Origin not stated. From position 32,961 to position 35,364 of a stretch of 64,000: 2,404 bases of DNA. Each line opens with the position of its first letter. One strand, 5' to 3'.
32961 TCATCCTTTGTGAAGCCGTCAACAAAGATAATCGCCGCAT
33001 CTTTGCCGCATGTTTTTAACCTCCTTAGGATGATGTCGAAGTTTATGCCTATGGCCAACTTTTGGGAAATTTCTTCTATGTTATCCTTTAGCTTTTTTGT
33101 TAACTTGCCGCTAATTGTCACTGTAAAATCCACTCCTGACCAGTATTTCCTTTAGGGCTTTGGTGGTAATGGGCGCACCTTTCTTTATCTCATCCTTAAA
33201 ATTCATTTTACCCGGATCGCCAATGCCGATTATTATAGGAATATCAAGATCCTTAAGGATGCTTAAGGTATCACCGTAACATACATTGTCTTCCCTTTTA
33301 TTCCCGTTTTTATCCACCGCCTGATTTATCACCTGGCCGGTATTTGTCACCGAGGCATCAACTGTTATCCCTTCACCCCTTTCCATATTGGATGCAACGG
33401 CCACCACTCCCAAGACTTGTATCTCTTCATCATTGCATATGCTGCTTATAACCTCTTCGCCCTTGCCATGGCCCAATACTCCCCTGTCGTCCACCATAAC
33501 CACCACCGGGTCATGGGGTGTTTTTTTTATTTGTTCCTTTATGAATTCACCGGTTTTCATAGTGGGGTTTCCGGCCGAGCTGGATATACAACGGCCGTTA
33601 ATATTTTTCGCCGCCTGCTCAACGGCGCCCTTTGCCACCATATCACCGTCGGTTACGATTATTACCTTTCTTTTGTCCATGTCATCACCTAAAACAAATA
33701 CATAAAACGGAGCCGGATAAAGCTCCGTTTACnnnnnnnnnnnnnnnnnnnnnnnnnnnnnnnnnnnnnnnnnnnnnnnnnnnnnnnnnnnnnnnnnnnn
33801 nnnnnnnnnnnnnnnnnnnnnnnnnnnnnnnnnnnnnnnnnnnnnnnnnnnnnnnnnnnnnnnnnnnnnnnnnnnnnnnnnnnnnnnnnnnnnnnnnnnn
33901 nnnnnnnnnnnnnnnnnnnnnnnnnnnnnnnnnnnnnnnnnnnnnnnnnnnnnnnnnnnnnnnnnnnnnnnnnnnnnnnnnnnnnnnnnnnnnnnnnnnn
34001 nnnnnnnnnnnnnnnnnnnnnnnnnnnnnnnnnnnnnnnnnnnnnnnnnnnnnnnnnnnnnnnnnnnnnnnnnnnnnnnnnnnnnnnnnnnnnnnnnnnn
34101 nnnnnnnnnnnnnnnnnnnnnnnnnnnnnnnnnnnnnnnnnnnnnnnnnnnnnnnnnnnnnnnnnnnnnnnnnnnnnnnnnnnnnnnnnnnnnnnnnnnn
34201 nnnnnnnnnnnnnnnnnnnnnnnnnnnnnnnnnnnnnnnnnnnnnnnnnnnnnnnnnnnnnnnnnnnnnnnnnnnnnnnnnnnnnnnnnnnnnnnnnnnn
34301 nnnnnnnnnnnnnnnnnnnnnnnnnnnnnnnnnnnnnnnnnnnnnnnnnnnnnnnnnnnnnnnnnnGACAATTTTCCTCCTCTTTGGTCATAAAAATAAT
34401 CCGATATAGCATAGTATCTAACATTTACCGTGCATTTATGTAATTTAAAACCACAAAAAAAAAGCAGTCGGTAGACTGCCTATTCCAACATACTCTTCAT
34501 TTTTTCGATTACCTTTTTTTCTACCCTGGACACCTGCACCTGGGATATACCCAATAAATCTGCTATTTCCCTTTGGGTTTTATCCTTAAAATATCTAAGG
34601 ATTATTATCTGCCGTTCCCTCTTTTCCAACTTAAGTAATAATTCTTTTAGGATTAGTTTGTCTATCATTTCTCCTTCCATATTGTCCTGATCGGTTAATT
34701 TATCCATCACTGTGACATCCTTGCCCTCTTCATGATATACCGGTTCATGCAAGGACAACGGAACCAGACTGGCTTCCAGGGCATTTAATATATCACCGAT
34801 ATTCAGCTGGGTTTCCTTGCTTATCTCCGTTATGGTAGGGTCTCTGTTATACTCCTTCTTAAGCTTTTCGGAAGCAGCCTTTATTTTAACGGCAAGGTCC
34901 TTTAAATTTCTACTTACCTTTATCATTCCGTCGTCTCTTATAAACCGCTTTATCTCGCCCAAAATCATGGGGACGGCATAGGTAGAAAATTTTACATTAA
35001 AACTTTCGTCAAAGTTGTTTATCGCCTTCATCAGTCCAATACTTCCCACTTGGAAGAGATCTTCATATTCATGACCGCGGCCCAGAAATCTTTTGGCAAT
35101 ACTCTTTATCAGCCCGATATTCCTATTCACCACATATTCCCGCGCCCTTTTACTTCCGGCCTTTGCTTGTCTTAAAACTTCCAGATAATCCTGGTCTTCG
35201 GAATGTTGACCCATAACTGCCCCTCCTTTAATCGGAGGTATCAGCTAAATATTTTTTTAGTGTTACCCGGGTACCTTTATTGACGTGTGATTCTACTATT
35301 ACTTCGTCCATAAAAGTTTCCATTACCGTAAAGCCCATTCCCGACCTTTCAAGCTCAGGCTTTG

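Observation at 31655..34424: SpoVAEA-like/SpoVAF-like pair downstream of spoIIAA-spoIIAB-sigF without spoVAC/AD/AEB, with a dodecin gene and a small membrane protein in between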

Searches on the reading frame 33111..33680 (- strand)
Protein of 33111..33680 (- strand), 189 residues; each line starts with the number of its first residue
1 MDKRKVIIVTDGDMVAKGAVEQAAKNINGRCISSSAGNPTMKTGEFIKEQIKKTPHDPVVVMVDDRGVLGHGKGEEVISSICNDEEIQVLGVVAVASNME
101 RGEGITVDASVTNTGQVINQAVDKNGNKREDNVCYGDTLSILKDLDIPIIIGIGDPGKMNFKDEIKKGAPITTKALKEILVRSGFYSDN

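Call 3: search_protein_families(library=pfam, proteins=[window:33111-33680:-], max_evalue=0.01)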
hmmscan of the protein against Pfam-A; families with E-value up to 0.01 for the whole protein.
window:33111-33680:- (189 aa): 1 family
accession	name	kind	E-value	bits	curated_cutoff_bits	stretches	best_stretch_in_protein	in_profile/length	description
PF14097.11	SpoVAE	-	1.9e-71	239.9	27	1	5-183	1-180/180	Stage V sporulation protein AE1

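Call 4: search_protein_families(library=ncbifam, proteins=[window:33111-33680:-], max_evalue=0.01)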
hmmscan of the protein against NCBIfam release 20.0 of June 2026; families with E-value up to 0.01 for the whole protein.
window:33111-33680:- (189 aa): 1 family
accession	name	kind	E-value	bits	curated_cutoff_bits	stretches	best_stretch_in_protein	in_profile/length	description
NF052647.1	SporSpoBAEA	equivalog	7.3e-62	208.4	200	1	3-186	2-186/187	stage V sporulation protein SpoVABEA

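Call 15: find_related_loci(query=window:33111-33680:-, collection=genome_contigs, flank=10000)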
Query window:33111-33680:- (189 aa) in genome_contigs; peptide patterns used: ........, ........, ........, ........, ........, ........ (x = any residue, [..] = any of these).
114 stretches matched a pattern, but none encodes a relative of the query by tblastn (E <= 1e-3).

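Call 27: list_cluster_members(proteins=[P0001, window:33111-33680:-, P0003, P0010])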
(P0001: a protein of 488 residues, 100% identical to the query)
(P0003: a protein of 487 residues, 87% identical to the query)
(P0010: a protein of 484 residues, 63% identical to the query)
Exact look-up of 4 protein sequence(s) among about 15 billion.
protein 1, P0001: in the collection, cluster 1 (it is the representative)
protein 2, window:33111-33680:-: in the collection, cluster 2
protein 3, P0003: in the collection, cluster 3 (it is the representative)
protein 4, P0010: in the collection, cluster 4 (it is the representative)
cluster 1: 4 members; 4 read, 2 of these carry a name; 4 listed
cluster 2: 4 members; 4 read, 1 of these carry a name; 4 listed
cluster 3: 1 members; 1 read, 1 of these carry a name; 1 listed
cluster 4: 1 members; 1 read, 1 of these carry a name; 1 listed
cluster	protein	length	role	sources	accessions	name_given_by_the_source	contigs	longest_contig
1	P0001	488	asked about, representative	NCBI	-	-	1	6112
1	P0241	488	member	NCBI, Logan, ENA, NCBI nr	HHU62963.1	MAG TPA: spore germination protein [Clostridiales bacterium] | spore germination protein [Clostridiales bacterium]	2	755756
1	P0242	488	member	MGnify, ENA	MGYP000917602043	CR=1 FL=1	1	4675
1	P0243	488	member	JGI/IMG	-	-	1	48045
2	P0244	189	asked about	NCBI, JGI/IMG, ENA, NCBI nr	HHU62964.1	MAG TPA: stage V sporulation protein AE [Clostridiales bacterium] | stage V sporulation protein AE [Clostridiales bacterium]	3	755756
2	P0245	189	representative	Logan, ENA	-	-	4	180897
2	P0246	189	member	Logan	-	-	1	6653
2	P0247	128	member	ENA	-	-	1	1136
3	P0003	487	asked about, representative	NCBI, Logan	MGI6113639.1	MAG: spore germination protein [Mahellales bacterium]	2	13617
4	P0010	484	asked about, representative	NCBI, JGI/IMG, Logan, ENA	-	stage V sporulation protein AF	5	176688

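Call 29: find_encoding_contigs(protein=window:33111-33680:-, flank=10000, max_places=4)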
Protein window:33111-33680:- (189 aa): 4 contigs read that carry it; 3 places shown.
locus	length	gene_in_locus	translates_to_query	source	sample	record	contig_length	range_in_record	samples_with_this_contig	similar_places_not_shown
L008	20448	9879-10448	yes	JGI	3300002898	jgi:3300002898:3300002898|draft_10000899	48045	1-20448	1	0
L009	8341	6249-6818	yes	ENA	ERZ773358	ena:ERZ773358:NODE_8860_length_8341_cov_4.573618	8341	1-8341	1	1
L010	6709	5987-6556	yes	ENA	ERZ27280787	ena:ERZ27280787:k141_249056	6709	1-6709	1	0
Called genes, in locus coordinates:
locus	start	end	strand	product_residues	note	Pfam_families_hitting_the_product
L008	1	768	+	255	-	?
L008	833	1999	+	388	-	PF07969:Amidohydro_3 (weak), PF01979:Amidohydro_1, PF07969:Amidohydro_3 (weak)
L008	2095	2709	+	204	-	PF01386:Ribosomal_L25p, PF14693:Ribosomal_TL5_C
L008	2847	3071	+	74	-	-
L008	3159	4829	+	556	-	PF10079:Rossmann-like_BshC, PF24850:CC_BshC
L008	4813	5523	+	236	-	PF02585:PIG-L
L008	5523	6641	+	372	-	PF13439:Glyco_transf_4, PF13477:Glyco_trans_4_2, PF13579:Glyco_trans_4_4, PF20706:GT4-conflict, PF00534:Glycos_transf_1, PF13692:Glyco_trans_1_4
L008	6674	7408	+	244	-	PF01209:Ubie_methyltran, PF13489:Methyltransf_23, PF13847:Methyltransf_31, PF08241:Methyltransf_11, PF08242:Methyltransf_12 (weak), PF13649:Methyltransf_25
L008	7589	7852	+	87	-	PF01740:STAS, PF13466:STAS_2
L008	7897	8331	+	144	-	PF13581:HATPase_c_2, PF02518:HATPase_c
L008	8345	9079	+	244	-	PF04542:Sigma70_r2, PF04539:Sigma70_r3, PF08281:Sigma70_r4_2, PF04545:Sigma70_r4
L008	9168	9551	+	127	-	-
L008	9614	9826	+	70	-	PF07311:Dodecin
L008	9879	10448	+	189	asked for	PF14097:SpoVAE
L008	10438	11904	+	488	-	PF03323:GerA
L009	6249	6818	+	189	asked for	PF14097:SpoVAE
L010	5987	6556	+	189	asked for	PF14097:SpoVAE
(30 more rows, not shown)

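Call 31: find_related_loci(query=A1, collection=genome_contigs, flank=10000)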
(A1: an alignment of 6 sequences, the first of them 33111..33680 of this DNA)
Query A1 (189 aa) in genome_contigs; peptide patterns used: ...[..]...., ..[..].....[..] (x = any residue, [..] = any of these).
447 stretches matched a pattern; 306 encode a relative of the query (tblastn E <= 1e-3); the best 80 are kept; 80 distinct loci.
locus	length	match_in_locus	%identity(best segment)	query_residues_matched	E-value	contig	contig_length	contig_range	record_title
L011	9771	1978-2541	86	1-188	8e-107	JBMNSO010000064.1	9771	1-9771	MAG: Mahellales bacterium isolate SBF912SR1HQ0053 scaffold_24239_c1, whole genome shotgun sequence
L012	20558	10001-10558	61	1-186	8e-67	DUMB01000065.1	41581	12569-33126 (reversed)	MAG TPA_asm: Clostridiaceae bacterium isolate AS04akNAM_34 42991_AS04, whole genome shotgun sequence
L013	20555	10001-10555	62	1-185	2e-66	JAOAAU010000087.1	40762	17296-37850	MAG: Clostridia bacterium isolate SKW158 k141_860902, whole genome shotgun sequence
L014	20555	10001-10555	61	1-185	6e-66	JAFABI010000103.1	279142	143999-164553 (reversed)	MAG: Bacillota bacterium isolate OH_SBB_121 k127_973215, whole genome shotgun sequence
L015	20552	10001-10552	61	1-184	3e-65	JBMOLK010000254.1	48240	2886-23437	MAG: Bacillota bacterium isolate Betzabe_MAG022 MAG022_254, whole genome shotgun sequence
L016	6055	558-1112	61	1-185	2e-65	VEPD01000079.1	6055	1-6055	MAG: Ruminiclostridium sp. isolate MnB_11 Mn-Ruminiclostridium-1_252219, whole genome shotgun sequence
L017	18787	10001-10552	61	1-184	1e-64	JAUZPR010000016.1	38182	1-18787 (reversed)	MAG: Bacillota bacterium isolate bin149(14d) MHFJPFEE_16, whole genome shotgun sequence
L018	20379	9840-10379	61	1-180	1e-64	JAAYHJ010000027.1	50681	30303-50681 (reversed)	MAG: Clostridiaceae bacterium isolate AS09scLD_371 136226_AS09, whole genome shotgun sequence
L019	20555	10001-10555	61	1-185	2e-64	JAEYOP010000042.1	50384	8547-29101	MAG: Bacillota bacterium isolate OH_CBB_158 k127_1614812, whole genome shotgun sequence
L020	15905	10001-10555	61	1-185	3e-64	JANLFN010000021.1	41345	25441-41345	MAG: Eubacteriales bacterium isolate A05DMB11 NODE_391_length_41345_cov_20.591015, whole genome shotgun sequence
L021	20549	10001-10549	63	1-183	6e-64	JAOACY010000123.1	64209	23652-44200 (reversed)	MAG: Clostridia bacterium isolate SKW22 k141_1259783, whole genome shotgun sequence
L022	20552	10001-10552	61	1-184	9e-64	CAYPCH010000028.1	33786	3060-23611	MAG TPA_asm: uncultured Oscillospiraceae bacterium isolate binchicken_co39_591 genome assembly, contig: NODE_3085_length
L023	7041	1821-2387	58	1-187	2e-63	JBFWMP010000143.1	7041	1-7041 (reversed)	MAG: Clostridia bacterium isolate CA_2019_NHSR_92 NODE_22068_length_7041_cov_6.378363_NHSR, whole genome shotgun sequenc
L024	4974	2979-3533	61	1-185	4e-63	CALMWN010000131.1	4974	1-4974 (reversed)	MAG TPA_asm: uncultured Clostridia bacterium isolate SRR5215466_bin.117_CONCOCT_v1.1_MAG genome assembly, contig: ERZ781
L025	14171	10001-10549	57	1-183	6e-63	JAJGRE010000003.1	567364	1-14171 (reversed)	Calditrichales bacterium MX18-03 contig3_567364bp, whole genome shotgun sequence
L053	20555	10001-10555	56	2-185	3e-60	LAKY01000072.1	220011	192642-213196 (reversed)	Clostridiales bacterium PH28_bin88 ph28_165, whole genome shotgun sequence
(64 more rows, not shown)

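Call 44: find_homologous_proteins(query=L053:8570-9580:+, max_evalue=1e-10)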
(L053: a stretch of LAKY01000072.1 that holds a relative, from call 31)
Query L053:8570-9580:+ (336 aa): 8000 proteins with E <= 1e-10 among 8000 candidates; the best 120 are listed.
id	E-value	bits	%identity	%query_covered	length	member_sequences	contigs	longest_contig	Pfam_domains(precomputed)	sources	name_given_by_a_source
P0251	2.1e-219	745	100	100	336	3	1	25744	PF07451.18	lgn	-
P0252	3.3e-170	584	-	-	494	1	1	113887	PF07451.18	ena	-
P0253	1.3e-162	559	70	99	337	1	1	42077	PF07451.18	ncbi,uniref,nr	ncbi:stage V sporulation protein AD [Calderihabitans maritimus]|uniref:Stage V sporulation protein A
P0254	3.1e-161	554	70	99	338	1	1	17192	PF07451.18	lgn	-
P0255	6.0e-160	550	70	99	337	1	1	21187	PF07451.18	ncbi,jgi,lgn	-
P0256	1.5e-159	549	71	99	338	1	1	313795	PF07451.18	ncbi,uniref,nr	ncbi:stage V sporulation protein AD [Moorella sulfitireducens]|uniref:stage V sporulation protein AD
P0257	1.8e-159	548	72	99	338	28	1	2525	PF07451.18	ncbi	ncbi:MAG: stage V sporulation protein AD [Moorella sp. (in: firmicutes)]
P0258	3.0e-159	548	71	99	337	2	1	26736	PF07451.18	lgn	-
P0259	1.3e-158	545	70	99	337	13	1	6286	PF07451.18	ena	-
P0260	2.5e-158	545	71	99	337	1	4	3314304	PF07451.18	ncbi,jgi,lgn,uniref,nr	ncbi:stage V sporulation protein AD [Zhaonella formicivorans]|jgi:stage V sporulation protein AD|uni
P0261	3.2e-156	538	69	99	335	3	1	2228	PF07451.18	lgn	-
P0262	5.4e-156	537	70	99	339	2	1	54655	PF07451.18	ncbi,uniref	ncbi:stage V sporulation protein AD [Moorella naiadis]|uniref:stage V sporulation protein AD n=1 Tax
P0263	8.5e-156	536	69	99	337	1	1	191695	PF07451.18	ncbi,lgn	-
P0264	8.8e-156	536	69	99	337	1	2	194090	PF07451.18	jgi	-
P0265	1.7e-155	535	66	99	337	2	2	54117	PF07451.18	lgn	-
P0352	7.7e-145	500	65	99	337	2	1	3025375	PF07451.18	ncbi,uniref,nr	ncbi:hypothetical protein PTH_1229 [Pelotomaculum thermopropionicum SI]|uniref:Stage V sporulation p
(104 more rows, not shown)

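Call 45: search_protein_families(library=pfam, proteins=[window:33111-33680:-], max_evalue=10)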
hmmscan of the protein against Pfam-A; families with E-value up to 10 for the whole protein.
window:33111-33680:- (189 aa): 1 family
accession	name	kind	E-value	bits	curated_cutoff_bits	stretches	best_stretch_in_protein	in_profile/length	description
PF14097.11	SpoVAE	-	1.9e-71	239.9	27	1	5-183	1-180/180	Stage V sporulation protein AE1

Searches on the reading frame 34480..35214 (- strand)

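Call 3: search_protein_families(library=pfam, proteins=[window:34480-35214:-], max_evalue=0.01)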
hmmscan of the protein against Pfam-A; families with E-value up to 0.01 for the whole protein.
window:34480-35214:- (244 aa): 11 families
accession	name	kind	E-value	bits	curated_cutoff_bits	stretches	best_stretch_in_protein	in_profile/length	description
PF04542.20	Sigma70_r2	-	1.8e-18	66.5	24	1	29-95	2-68/71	Sigma-70 region 2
PF04545.22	Sigma70_r4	-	1e-13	51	24.1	1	193-240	2-49/50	Sigma-70, region 4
PF04539.22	Sigma70_r3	-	2.5e-12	47.1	25.3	1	108-176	3-69/78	Sigma-70 region 3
PF08281.18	Sigma70_r4_2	-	3.7e-10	39.7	25.7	1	188-226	3-41/54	Sigma-70, region 4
PF16509.11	KORA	-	0.00017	22.1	26.7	1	193-240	13-59/84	TrfB plasmid transcriptional repressor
PF13518.12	HTH_28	-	0.0003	21.3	25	1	200-234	1-35/52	Helix-turn-helix domain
PF01381.28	HTH_3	-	0.00039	20.8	23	1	211-234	9-32/55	Helix-turn-helix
PF13384.12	HTH_23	-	0.00079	19.6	24.6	1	197-231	3-37/50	Homeodomain-like domain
PF13545.12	HTH_Crp_2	-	0.0015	18.9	27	1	191-231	5-42/70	Crp-like helix-turn-helix domain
PF12645.13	HTH_16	-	0.0058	17.2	22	0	12-69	2-65/65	Helix-turn-helix domain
PF06530.18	Phage_antitermQ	-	0.0075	16.6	26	0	181-230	50-97/118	Phage antitermination protein Q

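Call 4: search_protein_families(library=ncbifam, proteins=[window:34480-35214:-], max_evalue=0.01)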
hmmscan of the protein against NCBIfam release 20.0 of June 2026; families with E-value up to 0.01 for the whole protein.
window:34480-35214:- (244 aa): 86 families (the best 25 are shown)
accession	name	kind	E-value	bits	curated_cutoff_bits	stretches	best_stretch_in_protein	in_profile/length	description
NF004052.0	PRK05572.1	subfamily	2.3e-98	328.7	311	1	4-243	13-250/252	SigF/SigG family RNA polymerase sporulation sigma factor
TIGR02885.1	spore_sigF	equivalog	1.2e-94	316.5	321.45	1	14-242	2-230/231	RNA polymerase sporulation sigma factor SigF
NF006071.0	PRK08215.1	equivalog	3.9e-80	269.2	372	1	8-242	22-256/258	RNA polymerase sporulation sigma factor SigG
TIGR02980.1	SigBFG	subfamily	4.7e-80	268.5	234.35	1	22-243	2-226/227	SigB/SigF/SigG family RNA polymerase sigma factor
TIGR02850.1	spore_sigG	equivalog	3.2e-74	249.6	457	1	8-241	19-252/254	RNA polymerase sporulation sigma factor SigG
NF005514.0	PRK07122.1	subfamily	4.1e-50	170.4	372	1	11-243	28-263/264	RNA polymerase sigma factor SigF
NF005644.0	PRK07408.1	subfamily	6.7e-47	160.3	261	1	9-243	12-253/258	RNA polymerase sigma factor SigF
TIGR02941.1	Sigma_B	equivalog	2.1e-46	158.4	315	1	18-241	24-251/255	RNA polymerase sigma factor SigB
TIGR02937.1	sigma70-ECF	superfamily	8.8e-37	126.3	42.9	1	24-243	2-165/165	sigma-70 family RNA polymerase sigma factor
TIGR02997.1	Sig70-cyanoRpoD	subfamily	6.4e-34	117.6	384.5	1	14-240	65-298/298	RNA polymerase sigma factor, RpoD/SigA family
TIGR02479.1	FliA_WhiG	subfamily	1.1e-33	116.9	189.6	1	31-243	4-223/224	FliA/WhiG family RNA polymerase sigma factor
TIGR02393.1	RpoD_Cterm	equivalog_domain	3.8e-33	115.1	354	1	24-241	1-226/238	RNA polymerase sigma factor RpoD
NF004471.0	PRK05803.1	subfamily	1.1e-32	113.2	252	2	6-104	36-131/235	RNA polymerase sporulation sigma factor SigK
NF006158.0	PRK08301.1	equivalog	8.2e-31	107.3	339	2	11-100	47-136/241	RNA polymerase sporulation sigma factor SigE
TIGR02846.1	spore_sigmaK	equivalog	1.7e-30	106.3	298.65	2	5-106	33-131/227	RNA polymerase sporulation sigma factor SigK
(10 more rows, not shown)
